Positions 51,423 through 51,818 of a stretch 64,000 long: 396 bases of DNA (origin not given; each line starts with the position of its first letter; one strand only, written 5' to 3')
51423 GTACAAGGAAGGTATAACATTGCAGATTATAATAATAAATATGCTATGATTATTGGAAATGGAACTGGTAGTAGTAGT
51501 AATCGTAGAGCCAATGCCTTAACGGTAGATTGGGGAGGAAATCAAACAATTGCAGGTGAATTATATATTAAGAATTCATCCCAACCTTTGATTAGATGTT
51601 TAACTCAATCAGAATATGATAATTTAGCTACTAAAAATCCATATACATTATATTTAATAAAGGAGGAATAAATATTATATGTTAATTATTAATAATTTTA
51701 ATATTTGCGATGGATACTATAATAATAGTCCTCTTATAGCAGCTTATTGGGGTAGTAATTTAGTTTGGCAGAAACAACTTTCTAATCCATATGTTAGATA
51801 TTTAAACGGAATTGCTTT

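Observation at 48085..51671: Tandem small paralogs and a shared C-terminal PYTFYL motif linking three fibre-region proteins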

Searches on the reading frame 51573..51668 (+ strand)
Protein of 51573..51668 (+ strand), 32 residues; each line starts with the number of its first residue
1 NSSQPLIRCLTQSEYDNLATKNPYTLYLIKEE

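Call 32: search_solved_structures(query=A1, max_evalue=10, show_alignments=5)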
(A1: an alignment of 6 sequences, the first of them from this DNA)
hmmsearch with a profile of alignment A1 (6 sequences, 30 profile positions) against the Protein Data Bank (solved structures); distinct sequences matched with E-value up to 10: 8.
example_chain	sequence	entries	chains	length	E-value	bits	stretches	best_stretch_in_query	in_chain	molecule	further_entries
6v8i_BN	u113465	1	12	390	1.7e-13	53.1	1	1-28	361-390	Fiber Upper, gp68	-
5mfb_A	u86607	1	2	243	0.39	13.6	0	1-11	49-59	YIII(Dq)4CqI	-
4d4e_A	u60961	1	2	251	0.46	13.4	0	1-11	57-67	ARMADILLO REPEAT PROTEIN ARM00016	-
2m3h_A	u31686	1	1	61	0.52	13.2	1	19-26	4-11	Death-inducer obliterator 1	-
9d93_La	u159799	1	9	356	0.59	13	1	5-25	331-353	Tail collar fibers, gp4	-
1wem_A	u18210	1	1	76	0.98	12.3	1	19-26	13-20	Death associated transcription factor 1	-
5mfi_A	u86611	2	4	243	1.8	11.5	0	1-11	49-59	YIII(Dq.V2)4CqI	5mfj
4d49_A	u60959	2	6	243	1.9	11.4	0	1-11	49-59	ARMADILLO REPEAT PROTEIN ARM00027 | YIII(Dq.V1)4CPAF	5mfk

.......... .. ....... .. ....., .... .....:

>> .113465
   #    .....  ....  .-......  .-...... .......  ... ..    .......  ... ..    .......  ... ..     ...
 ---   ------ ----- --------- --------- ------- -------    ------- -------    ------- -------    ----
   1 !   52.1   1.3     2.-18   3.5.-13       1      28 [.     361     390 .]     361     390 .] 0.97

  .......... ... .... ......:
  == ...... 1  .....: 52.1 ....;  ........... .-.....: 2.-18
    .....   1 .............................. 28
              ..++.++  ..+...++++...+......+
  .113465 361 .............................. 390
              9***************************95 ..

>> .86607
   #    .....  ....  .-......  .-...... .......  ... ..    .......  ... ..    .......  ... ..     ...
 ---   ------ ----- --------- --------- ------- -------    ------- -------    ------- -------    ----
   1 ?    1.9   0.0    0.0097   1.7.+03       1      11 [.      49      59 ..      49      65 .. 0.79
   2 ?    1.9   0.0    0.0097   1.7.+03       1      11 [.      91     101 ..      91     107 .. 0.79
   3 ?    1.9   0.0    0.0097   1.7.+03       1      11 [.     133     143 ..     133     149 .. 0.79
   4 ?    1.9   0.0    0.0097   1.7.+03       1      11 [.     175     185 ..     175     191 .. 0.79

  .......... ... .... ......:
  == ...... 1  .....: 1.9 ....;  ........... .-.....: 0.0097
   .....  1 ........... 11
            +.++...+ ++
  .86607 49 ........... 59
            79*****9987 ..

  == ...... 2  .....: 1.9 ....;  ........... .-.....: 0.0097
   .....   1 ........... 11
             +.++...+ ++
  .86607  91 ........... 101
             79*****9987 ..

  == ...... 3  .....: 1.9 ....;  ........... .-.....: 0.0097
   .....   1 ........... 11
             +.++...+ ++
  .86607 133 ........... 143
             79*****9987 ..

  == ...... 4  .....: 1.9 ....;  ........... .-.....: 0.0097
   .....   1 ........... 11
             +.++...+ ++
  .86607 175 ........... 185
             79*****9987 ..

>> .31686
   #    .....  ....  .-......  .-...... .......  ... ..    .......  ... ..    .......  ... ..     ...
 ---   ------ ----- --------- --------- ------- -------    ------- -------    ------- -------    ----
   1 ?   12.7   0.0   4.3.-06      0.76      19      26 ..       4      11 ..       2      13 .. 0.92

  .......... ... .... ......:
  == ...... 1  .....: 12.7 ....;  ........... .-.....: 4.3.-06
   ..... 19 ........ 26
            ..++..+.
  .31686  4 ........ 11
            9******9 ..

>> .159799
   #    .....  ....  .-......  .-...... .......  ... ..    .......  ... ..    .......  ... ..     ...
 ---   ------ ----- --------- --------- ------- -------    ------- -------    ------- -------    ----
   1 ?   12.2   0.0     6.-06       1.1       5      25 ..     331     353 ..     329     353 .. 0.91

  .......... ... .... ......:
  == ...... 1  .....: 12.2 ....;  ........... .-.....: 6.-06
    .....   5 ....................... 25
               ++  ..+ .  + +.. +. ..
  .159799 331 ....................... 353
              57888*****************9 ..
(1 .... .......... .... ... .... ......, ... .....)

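Call 72: search_solved_structures(query=A5, max_evalue=10, show_alignments=0)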
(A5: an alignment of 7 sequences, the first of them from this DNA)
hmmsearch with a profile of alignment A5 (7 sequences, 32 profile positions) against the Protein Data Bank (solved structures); distinct sequences matched with E-value up to 10: 3.
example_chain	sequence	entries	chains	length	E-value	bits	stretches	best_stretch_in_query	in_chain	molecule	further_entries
6v8i_BN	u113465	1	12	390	7.5e-17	63.9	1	1-31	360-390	Fiber Upper, gp68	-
9d93_La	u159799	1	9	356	5.4e-10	42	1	6-28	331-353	Tail collar fibers, gp4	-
6sga_FE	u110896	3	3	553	0.48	13.4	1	5-22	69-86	mt-SAF13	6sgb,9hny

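Call 107: search_dna_similar(query=window:51573-51668:+, collection=phages, mode=protein, max_evalue=1, max_rows=30, rows=spread)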
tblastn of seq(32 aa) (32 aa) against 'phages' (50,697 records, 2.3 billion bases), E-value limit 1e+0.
Records with a match: 51; places in all: 51; records where one place covers at least 80% of the query: 0.
Best place of each record, by identity: 60-80% 26; <60% 25.
By first word of the organism name: Gordonia 26; Mycobacterium 23; Mammaliicoccus 1; Staphylococcus 1.
By host as written in the record: Gordonia terrae 3612 23; Mycobacterium smegmatis mc2 155 16; Mycobacterium smegmatis mc#155 3; Gordonia terrae ATCC3612 2; - 2; Gordonia terrae CAG3 1; Mycobacterium smegmatis mc2155 1; Mycolicibacterium smegmatis 1; and 2 more.
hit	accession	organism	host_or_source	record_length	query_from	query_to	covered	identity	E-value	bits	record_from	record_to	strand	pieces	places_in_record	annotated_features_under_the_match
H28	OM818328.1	Gordonia phage Switzerland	Gordonia terrae 3612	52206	7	30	75%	66.7%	2e-2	35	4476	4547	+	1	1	7: minor tail protein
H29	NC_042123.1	Gordonia phage Waits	Gordonia terrae ATCC3612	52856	7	30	75%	66.7%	2e-2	35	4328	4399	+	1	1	7: tail protein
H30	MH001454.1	Gordonia phage Waits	Gordonia terrae ATCC3612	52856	7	30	75%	66.7%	2e-2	35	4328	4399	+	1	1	7: hypothetical protein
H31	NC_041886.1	Gordonia phage Strosahl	Gordonia terrae 3612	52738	7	30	75%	66.7%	2e-2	35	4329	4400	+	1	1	7: tail protein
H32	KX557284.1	Gordonia phage Strosahl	Gordonia terrae 3612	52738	7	30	75%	66.7%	2e-2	35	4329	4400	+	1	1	7: hypothetical protein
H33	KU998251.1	Gordonia phage KatherineG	Gordonia terrae 3612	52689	7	30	75%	66.7%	2e-2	35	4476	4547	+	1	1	7: hypothetical protein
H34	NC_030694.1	Gordonia phage Rosalind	Gordonia terrae 3612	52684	7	30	75%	66.7%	2e-2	35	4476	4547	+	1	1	7: tail protein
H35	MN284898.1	Gordonia phage MinecraftSteve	Gordonia terrae 3612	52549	7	30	75%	66.7%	2e-2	35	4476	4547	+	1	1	8: hypothetical protein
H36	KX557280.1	Gordonia phage JSwag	Gordonia terrae 3612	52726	7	30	75%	66.7%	6e-2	34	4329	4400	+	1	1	7: hypothetical protein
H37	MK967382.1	Gordonia phage ReMo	Gordonia terrae 3612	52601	7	30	75%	66.7%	6e-2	34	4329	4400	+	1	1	7: hypothetical protein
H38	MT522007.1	Gordonia phage Epsocamisio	Gordonia terrae 3612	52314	7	30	75%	66.7%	6e-2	34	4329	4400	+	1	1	7: hypothetical protein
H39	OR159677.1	Gordonia phage Nebulosus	Gordonia terrae 3612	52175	7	30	75%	66.7%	6e-2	34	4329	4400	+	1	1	7: minor tail protein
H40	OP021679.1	Gordonia phage Anaysia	Gordonia terrae 3612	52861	7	30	75%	66.7%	6e-2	33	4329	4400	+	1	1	7: hypothetical protein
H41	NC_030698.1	Gordonia phage Soups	Gordonia terrae 3612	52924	7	30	75%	62.5%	1e-2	35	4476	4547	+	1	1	7: tail protein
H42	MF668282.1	Gordonia phage ShayRa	Gordonia terrae 3612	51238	7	30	75%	62.5%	5e-2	34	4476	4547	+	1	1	minor tail protein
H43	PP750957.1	Mycobacterium phage LilBib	Mycobacterium smegmatis mc2155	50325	7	30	75%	54.2%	1e-1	33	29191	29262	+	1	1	35: minor tail protein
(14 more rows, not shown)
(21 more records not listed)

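Call 108: get_annotated_region(hit=H28, flank=1500)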
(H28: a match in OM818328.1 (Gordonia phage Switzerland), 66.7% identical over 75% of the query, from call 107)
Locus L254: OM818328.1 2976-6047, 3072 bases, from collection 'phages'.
description: Gordonia phage Switzerland, complete genome.
organism: Gordonia phage Switzerland (NCBI taxid 2928833)
taxonomy: Viruses; Duplodnaviria; Heunggongvirae; Uroviricota; Caudoviricetes
host: Gordonia terrae 3612; source: soil; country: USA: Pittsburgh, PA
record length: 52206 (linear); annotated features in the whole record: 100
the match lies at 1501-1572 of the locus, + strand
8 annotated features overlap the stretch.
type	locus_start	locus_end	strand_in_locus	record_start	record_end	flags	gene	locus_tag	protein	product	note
CDS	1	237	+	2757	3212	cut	5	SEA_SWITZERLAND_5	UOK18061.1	terminase small subunit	terminase, small subunit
CDS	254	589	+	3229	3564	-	6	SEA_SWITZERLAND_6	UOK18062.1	hypothetical protein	-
CDS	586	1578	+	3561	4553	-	7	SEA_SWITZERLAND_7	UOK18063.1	minor tail protein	-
CDS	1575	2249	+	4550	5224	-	8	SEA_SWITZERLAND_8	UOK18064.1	hypothetical protein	-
tRNA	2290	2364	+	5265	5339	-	9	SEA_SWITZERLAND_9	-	tRNA-Asn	tRNA-Asn(gtt)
tRNA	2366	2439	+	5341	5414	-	10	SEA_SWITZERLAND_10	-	tRNA-Lys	tRNA-Lys(ctt)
tRNA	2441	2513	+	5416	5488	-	11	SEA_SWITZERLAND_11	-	tRNA-Gln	tRNA-Gln(ctg)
CDS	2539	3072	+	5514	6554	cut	12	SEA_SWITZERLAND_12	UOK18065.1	lysin A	-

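Call 109: get_annotated_region(hit=H43, flank=1500)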
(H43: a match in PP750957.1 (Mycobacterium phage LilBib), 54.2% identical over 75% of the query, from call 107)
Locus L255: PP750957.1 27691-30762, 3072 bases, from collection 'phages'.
description: Mycobacterium phage LilBib, complete genome.
organism: Mycobacterium phage LilBib (NCBI taxid 3136622)
taxonomy: Viruses
host: Mycobacterium smegmatis mc2155; source: soil; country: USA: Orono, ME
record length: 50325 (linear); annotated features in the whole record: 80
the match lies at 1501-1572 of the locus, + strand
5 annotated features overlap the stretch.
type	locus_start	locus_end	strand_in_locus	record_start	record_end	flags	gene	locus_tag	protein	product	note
CDS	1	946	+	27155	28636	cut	33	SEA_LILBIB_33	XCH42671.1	minor tail protein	-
CDS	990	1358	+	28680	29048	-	34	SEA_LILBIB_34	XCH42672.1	hypothetical protein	-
CDS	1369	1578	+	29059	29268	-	35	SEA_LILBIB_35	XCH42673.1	minor tail protein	-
CDS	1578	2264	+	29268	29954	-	36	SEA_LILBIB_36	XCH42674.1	hypothetical protein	-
CDS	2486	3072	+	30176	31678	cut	37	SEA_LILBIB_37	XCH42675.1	serine integrase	-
